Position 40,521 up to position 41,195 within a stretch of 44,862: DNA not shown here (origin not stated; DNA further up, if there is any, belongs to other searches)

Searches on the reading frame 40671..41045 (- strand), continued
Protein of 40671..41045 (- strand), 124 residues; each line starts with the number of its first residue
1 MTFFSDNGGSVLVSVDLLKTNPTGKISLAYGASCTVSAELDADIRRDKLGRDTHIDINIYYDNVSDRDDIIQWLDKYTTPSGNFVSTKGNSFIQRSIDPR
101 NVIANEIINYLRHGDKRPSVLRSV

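Call 40: fold_search(model_id=the predicted structure, library=viral)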
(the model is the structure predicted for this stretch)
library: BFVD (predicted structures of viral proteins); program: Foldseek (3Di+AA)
matches with E <= 10: 1438; with E <= 0.001: 0
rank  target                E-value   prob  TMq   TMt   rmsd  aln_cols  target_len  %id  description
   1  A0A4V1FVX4            3.7e-02  0.63  0.31  0.16   5.9        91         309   15  (no name in the UniProt tables at hand)
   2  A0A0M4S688            4.1e-02  0.97  0.39  0.22   3.6        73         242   16  (no name in the UniProt tables at hand)
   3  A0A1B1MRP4            5.2e-02  0.99  0.42  0.34   3.3        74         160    8  Uncharacterized protein [Pteropox virus]
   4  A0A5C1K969            5.6e-02  0.95  0.39  0.55   4.4        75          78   16  Uncharacterized protein [Pseudomonas phage vB_PaeM_PS119XW]
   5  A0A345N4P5            5.6e-02  0.33  0.30  0.21  12.9       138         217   11  (no name in the UniProt tables at hand)
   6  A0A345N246            5.9e-02  0.80  0.33  0.24   5.5        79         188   14  (no name in the UniProt tables at hand)
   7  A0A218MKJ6            5.9e-02  0.57  0.34  0.20  11.8       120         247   11  Uncharacterized protein [uncultured virus]
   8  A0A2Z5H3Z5            9.0e-02  0.84  0.31  0.42   5.2        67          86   16  (no name in the UniProt tables at hand)
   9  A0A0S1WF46            9.5e-02  0.87  0.41  0.35   4.0        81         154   18  (no name in the UniProt tables at hand)
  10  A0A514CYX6            1.0e-01  0.63  0.33  0.35   6.1        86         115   12  Uncharacterized protein [Leviviridae sp.]
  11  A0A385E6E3            1.1e-01  0.44  0.32  0.20  11.4        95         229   16  (no name in the UniProt tables at hand)
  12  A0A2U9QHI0            1.3e-01  0.75  0.37  0.18  10.2        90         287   10  Uncharacterized protein [Sea otter poxvirus]
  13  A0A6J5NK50            1.3e-01  0.57  0.31  0.26  14.3        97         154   14  Uncharacterized protein [uncultured Caudovirales phage]
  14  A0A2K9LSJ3            1.3e-01  0.57  0.33  0.20   6.7        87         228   11  Capsid [uncultured virus]
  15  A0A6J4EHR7            1.3e-01  0.44  0.35  0.27  10.2       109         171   10  (no name in the UniProt tables at hand)
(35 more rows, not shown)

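Call 42: search_protein_families(library=pfam, alignment_id=A1, max_evalue=1)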
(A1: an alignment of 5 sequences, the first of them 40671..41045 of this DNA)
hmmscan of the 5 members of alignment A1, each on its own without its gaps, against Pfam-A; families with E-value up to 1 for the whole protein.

A. member 1, window:40671-41045:- (124 aa): 1 family
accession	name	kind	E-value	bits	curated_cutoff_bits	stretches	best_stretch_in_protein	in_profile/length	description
PF14021.12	TNT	-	0.0012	19.7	27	1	73-102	7-36/88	Tuberculosis necrotizing toxin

B. families by the number of members that match (of 5 scanned): 3 families
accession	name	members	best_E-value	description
PF14021.12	TNT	1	0.0012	Tuberculosis necrotizing toxin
PF19238.5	Radical_SAM_2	1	0.0083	Radical SAM-like domain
PF06253.16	MTTB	1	0.022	Trimethylamine methyltransferase (MTTB)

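Call 43: search_solved_structures(query=A1, max_evalue=10)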
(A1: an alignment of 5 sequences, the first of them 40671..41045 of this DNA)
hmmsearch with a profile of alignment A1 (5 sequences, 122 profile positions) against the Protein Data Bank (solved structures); distinct sequences matched with E-value up to 10: 1.
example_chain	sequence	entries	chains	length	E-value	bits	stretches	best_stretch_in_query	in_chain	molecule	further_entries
7zbh_A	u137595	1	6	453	0.73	13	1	16-55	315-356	ATP-dependent zinc metalloprotease FtsH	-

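Call 44: search_protein_families(library=pfam, proteins=[L016:188-460:+, L016:457-858:+, L016:979-1563:+, L011:4980-5300:+, L011:5314-5760:+, L011:6446-7105:+], max_evalue=0.01)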
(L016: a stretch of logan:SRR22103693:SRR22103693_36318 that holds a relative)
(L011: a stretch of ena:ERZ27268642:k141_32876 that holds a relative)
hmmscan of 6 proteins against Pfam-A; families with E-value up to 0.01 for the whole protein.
L016:188-460:+ (90 aa): 2 families
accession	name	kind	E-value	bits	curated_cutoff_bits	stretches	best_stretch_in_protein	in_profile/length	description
PF04014.23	MazE_antitoxin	-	0.00011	22.5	24.7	1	7-47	3-43/48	Antidote-toxin recognition MazE, bacterial antitoxin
PF15937.10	PrlF_antitoxin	-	0.0012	19.3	32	1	7-72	3-70/99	prlF antitoxin for toxin YhaV_toxin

L016:457-858:+ (133 aa): 1 family
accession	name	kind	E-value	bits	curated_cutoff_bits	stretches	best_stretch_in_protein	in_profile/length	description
PF01850.27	PIN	-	3.9e-07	31.1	23.6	1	3-116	1-113/120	PIN domain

L016:979-1563:+ (194 aa): 0 families

L011:4980-5300:+ (106 aa): 4 families
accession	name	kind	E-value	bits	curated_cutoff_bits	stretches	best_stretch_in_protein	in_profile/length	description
PF13560.12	HTH_31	-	0.00031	21.4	27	1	24-65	13-55/64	Helix-turn-helix domain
PF01381.28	HTH_3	-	0.0014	19.1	23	1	27-65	11-49/55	Helix-turn-helix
PF15943.11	YdaS_toxin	-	0.003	17.8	30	1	27-59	10-42/65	Bacterial toxin YdaS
PF13384.12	HTH_23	-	0.0059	16.8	24.6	0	27-46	19-38/50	Homeodomain-like domain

L011:5314-5760:+ (148 aa): 5 families
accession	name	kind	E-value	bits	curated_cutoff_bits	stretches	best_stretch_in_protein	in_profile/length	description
PF00583.31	Acetyltransf_1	-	1.1e-12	48.7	20.7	1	43-127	27-113/116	Acetyltransferase (GNAT) family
PF13508.13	Acetyltransf_7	-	9.8e-11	42.3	27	1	51-128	4-80/84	Acetyltransferase (GNAT) domain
PF13673.13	Acetyltransf_10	-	3.8e-09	37.1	23.6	1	44-128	22-105/128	Acetyltransferase (GNAT) domain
PF14542.12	Acetyltransf_CG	-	1.8e-05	25.2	30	1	59-111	9-59/80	GCN5-related N-acetyl-transferase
PF17013.11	Acetyltransf_15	-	0.00023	21.1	35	1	49-108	57-104/210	Putative acetyl-transferase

L011:6446-7105:+ (219 aa): 2 families
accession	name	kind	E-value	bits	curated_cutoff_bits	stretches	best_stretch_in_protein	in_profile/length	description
PF18735.6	HEPN_RiboL-PSP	-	0.0005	20.5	28.4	1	78-130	121-163/191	RiboL-PSP-HEPN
PF18739.6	HEPN_Apea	-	0.0039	18.1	24.4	1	72-121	47-101/136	Apea-like HEPN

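Call 45: search_protein_families(library=padloc, proteins=[L016:979-1563:+, L011:6446-7105:+, L011:4193-4804:+, L011:3483-4175:+, L013:87-2576:-], max_evalue=0.01)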
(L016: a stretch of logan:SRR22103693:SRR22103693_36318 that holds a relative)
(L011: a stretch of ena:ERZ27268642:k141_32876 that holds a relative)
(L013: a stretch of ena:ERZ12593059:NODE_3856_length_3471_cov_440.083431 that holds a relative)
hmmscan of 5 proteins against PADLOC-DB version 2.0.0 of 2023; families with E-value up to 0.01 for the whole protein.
L016:979-1563:+ (194 aa): 0 families

L011:6446-7105:+ (219 aa): 1 family
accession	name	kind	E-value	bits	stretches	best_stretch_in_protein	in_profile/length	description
PDLC01825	CARF2--CARF_HEPN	-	0.0025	14.8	1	15-119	267-353/382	-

L011:4193-4804:+ (203 aa): 0 families

L011:3483-4175:+ (230 aa): 0 families

L013:87-2576:- (829 aa): 34 families (the best 25 are shown)
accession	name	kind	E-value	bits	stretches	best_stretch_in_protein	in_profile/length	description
PDLC04135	mad3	-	4.9e-68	228.4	3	480-822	3-368/374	mads_3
PDLC04140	mad8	-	1.1e-26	92.1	3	490-779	17-235/314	mads_8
PDLC04242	PDC-M01A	-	2e-10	37.5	1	349-423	396-472/566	-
PDLC04175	HEC-01A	-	2.7e-10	37.8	1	713-774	246-305/363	-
PDLC02980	AriA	-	3.9e-09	34.9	1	712-774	234-296/304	-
PDLC04176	HEC-01A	-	2.3e-08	31.8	1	712-779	252-319/371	-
PDLC03878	NsnB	-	1.9e-07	29.2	0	484-522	4-42/345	-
PDLC04710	PDC-M56A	-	6e-07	26.8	0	739-781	243-285/382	-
PDLC04182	HEC-01A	-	3.1e-06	24.4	0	487-538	12-67/406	-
PDLC04391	PDC-M07A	-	4.5e-06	23.9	1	713-778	281-346/412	-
PDLC04390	PDC-M07A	-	5.2e-06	23.7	0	713-779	170-236/321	-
PDLC00293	PtuA1|PtuA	-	6.2e-06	23.4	0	715-776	315-381/527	AAA ATPase domain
PDLC04389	PDC-M07A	-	7.3e-06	23.2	1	723-777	312-367/443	-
PDLC04214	HEC-02A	-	8.7e-06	23.2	1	381-423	242-284/338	-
PDLC04393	PDC-M07A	-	1.3e-05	22.4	0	712-777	284-349/435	-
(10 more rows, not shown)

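Call 48: find_related_loci(query=A1, collection=viral_contigs, flank=4000)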
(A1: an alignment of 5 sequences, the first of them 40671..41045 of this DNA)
Query A1 (124 aa) in viral_contigs; peptide patterns used: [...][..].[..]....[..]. (x = any residue, [..] = any of these).
1 stretches matched a pattern, but none encodes a relative of the query by tblastn (E <= 1e-3).

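Call 59: search_protein_families(library=ncbifam, proteins=[window:40671-41045:-], max_evalue=0.01)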
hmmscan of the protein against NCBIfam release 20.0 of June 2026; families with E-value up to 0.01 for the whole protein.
window:40671-41045:- (124 aa): 0 families
